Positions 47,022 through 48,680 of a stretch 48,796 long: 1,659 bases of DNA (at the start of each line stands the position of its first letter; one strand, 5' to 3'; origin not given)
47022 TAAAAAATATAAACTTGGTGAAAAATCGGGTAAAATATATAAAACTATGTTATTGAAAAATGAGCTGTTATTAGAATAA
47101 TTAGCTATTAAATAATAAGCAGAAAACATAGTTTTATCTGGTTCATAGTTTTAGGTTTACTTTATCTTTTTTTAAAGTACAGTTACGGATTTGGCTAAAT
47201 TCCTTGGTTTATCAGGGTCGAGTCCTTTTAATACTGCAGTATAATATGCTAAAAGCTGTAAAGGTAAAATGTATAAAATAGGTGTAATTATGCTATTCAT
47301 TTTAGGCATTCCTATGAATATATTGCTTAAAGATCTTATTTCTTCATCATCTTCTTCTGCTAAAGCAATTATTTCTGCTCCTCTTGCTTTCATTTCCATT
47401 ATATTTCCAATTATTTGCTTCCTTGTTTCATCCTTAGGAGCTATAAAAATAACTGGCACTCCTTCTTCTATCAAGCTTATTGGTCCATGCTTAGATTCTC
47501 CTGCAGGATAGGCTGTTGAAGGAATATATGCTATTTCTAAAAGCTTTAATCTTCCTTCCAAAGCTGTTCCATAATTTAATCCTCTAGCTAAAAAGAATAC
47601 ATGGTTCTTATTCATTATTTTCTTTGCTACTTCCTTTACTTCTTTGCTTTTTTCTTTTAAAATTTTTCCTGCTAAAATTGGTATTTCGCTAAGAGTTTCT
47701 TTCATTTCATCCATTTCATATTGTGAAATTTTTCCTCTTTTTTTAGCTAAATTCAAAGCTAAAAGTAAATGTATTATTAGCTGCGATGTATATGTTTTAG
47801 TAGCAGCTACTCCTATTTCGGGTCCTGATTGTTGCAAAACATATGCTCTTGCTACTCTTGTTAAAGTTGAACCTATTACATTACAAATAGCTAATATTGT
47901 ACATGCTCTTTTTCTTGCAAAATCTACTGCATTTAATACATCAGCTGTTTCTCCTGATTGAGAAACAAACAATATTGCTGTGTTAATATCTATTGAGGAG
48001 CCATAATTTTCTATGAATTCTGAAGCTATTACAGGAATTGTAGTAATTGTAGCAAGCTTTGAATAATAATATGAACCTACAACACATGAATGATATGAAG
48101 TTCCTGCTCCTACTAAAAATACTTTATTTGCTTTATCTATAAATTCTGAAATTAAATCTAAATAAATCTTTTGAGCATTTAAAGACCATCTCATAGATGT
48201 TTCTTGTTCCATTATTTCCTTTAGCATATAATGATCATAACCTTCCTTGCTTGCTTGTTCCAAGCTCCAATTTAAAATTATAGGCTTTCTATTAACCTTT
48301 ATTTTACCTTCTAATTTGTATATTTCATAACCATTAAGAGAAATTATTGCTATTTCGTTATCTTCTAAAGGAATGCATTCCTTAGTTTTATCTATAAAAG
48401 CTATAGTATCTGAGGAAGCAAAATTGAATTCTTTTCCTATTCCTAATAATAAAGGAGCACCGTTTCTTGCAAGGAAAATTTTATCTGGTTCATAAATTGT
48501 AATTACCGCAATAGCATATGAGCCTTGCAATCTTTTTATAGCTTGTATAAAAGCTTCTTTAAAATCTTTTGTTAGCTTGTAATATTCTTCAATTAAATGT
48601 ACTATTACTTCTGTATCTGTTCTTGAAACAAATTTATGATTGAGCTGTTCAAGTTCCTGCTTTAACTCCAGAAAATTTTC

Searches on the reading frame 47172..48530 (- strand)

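Call 79: search_protein_families(library=pfam, proteins=[window:47172-48530:-], max_evalue=0.0001)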
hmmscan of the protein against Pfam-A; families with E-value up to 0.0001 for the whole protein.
window:47172-48530:- (452 aa): 1 family
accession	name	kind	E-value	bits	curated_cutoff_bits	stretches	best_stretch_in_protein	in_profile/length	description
PF01380.27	SIS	-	1.9e-48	164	25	2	131-258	2-129/131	SIS domain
